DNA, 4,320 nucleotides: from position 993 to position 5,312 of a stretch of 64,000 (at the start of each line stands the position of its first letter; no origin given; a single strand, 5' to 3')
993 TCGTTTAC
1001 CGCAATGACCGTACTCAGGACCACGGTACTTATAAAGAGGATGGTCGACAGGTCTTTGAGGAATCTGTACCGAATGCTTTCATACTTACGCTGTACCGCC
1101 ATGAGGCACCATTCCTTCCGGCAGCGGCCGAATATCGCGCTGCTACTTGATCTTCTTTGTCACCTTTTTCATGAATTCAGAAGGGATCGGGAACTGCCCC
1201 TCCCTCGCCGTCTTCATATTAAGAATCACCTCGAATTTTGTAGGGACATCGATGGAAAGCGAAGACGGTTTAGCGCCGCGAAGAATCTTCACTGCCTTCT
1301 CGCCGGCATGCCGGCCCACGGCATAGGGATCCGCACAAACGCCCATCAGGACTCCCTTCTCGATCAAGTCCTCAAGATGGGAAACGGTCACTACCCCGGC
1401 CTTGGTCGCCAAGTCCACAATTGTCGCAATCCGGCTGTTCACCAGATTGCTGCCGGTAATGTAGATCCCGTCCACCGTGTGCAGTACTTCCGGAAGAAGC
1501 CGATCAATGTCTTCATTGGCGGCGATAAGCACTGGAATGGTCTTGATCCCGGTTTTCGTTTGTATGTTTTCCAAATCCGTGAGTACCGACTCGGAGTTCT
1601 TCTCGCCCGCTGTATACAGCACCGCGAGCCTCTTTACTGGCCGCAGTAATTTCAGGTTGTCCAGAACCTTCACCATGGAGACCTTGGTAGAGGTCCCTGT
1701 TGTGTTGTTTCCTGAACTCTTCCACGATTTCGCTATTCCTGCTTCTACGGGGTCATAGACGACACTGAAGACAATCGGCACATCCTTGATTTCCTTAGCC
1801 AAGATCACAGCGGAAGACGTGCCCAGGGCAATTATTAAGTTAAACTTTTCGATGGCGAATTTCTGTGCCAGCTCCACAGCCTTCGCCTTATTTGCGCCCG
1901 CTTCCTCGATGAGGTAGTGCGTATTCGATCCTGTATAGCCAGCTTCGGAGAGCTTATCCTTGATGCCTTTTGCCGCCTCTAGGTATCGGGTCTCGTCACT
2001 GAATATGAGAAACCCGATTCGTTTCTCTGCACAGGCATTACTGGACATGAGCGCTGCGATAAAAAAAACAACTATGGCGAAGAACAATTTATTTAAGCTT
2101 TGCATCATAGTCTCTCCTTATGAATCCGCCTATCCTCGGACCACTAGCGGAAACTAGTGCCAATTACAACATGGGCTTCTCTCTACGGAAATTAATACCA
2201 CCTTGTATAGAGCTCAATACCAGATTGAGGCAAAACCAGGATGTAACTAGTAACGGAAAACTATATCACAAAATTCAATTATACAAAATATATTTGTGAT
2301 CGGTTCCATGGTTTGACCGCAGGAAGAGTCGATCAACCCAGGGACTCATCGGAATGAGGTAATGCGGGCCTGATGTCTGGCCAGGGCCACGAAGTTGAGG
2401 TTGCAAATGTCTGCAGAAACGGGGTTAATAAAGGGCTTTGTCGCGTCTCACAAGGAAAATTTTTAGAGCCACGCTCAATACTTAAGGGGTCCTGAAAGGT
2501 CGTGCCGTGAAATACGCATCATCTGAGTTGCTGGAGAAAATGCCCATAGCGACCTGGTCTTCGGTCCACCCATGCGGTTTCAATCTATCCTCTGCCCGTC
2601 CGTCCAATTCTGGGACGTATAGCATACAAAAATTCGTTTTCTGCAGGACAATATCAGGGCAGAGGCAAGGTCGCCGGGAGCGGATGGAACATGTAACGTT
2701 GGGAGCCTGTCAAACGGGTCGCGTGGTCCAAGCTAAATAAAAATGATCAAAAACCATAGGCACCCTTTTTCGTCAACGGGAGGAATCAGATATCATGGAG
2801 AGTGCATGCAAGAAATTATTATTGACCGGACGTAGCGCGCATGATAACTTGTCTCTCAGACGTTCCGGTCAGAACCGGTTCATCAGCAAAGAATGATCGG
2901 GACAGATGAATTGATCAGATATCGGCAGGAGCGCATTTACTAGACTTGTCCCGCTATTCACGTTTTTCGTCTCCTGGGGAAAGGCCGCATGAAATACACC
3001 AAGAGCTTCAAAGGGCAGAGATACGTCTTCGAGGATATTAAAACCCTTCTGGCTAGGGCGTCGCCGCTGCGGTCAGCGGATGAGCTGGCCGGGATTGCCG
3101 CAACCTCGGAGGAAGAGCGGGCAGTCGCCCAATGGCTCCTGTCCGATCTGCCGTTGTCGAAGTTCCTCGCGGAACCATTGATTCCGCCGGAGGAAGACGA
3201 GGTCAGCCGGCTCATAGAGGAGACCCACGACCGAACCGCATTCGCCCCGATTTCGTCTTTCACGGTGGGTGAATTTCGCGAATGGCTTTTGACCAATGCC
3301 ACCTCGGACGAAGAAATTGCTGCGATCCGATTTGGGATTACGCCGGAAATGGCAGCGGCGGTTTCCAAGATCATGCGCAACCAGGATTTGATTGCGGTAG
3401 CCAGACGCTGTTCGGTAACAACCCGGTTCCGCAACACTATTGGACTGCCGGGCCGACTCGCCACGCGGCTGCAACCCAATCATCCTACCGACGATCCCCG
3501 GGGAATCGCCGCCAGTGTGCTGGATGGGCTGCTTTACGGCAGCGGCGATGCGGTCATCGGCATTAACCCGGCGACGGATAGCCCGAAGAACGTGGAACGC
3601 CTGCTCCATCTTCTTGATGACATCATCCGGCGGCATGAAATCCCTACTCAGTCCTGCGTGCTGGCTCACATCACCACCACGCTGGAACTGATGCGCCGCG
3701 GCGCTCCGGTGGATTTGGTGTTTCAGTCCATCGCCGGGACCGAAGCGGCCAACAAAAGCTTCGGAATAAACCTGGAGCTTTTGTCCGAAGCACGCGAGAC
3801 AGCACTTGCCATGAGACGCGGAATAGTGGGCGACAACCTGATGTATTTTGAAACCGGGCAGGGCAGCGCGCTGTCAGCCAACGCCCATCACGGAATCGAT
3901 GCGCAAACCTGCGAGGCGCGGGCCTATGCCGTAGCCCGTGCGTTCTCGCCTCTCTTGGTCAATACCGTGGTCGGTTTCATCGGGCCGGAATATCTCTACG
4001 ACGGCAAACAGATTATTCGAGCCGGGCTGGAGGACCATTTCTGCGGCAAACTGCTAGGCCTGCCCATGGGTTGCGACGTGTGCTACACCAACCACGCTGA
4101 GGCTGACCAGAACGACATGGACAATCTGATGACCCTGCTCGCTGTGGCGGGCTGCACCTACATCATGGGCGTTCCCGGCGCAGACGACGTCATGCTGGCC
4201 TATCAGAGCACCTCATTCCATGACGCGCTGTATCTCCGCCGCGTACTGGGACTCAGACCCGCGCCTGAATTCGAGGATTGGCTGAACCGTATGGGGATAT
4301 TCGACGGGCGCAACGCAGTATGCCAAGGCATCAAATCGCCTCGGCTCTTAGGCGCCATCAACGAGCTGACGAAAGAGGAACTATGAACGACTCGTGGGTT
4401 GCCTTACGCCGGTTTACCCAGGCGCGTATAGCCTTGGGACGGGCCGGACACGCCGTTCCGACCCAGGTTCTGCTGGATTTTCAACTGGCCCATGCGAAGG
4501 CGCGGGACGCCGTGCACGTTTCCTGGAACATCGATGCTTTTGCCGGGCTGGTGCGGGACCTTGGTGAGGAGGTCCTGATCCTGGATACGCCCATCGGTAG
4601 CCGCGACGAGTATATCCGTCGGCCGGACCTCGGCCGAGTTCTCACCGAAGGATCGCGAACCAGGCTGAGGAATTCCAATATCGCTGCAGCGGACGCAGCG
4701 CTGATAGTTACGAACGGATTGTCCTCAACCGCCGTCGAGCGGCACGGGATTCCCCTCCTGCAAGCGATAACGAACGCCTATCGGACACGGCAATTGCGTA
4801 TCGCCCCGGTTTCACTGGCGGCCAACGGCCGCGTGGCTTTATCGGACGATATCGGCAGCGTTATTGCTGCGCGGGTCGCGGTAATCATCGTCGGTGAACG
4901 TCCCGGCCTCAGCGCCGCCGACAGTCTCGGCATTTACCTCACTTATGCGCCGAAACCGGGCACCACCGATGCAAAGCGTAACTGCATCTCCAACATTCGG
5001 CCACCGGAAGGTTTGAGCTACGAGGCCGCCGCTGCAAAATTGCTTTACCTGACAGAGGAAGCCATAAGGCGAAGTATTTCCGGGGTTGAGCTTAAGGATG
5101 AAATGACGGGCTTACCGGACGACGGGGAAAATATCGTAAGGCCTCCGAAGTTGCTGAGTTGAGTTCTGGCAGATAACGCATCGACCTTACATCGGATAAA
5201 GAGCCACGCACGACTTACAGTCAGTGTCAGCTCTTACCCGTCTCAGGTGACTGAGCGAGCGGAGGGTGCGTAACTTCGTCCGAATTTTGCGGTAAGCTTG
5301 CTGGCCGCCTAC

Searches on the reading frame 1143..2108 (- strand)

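Call 37: search_protein_families(library=pfam, proteins=[window:1143-2108:-], max_evalue=0.00001)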
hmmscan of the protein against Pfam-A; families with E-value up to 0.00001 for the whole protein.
window:1143-2108:- (321 aa): 2 families
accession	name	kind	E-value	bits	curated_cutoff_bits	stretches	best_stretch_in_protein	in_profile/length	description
PF04392.18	ABC_sub_bind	-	2.6e-45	155.4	25.9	1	42-317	13-290/293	ABC transporter substrate binding protein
PF13407.12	Peripla_BP_4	-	8.9e-07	29.2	35.1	0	212-279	56-121/258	Periplasmic binding protein domain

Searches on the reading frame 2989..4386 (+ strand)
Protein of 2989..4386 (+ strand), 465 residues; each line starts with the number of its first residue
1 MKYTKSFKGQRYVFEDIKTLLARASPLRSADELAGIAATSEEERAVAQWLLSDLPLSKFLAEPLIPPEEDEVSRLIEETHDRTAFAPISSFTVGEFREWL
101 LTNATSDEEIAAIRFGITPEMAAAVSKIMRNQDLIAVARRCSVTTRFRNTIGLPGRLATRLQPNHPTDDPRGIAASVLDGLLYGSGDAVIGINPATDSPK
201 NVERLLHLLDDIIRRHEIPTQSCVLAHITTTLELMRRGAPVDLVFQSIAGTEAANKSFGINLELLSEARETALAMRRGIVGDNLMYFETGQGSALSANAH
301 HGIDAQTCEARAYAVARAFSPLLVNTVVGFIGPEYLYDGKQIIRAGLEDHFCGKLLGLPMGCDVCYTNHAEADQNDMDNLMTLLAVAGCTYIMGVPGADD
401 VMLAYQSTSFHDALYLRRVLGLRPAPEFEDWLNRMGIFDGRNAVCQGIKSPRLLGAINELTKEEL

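Call 37: search_protein_families(library=pfam, proteins=[window:2989-4386:+], max_evalue=0.00001)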
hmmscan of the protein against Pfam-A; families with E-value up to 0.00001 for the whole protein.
window:2989-4386:+ (465 aa): 1 family
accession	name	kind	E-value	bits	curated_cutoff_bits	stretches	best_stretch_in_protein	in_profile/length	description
PF06751.17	EutB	-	6e-222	737.6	25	1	12-442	1-430/435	Ethanolamine ammonia lyase large subunit (EutB)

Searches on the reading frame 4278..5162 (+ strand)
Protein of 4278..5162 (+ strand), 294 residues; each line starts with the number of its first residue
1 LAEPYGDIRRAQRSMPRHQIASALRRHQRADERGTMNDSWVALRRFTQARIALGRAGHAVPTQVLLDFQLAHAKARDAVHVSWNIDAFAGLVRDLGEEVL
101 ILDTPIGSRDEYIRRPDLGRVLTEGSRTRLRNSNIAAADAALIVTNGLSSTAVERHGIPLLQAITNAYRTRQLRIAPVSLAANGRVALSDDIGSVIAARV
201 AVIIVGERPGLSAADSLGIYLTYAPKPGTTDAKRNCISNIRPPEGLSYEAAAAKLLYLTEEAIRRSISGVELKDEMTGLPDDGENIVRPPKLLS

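Call 37: search_protein_families(library=pfam, proteins=[window:4278-5162:+], max_evalue=0.00001)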
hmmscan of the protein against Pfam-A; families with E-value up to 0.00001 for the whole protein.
window:4278-5162:+ (294 aa): 1 family
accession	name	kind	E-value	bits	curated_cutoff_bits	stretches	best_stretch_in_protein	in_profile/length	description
PF05985.16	EutC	-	4.6e-84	281.9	25.8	1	38-273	2-235/235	Ethanolamine ammonia-lyase light chain (EutC)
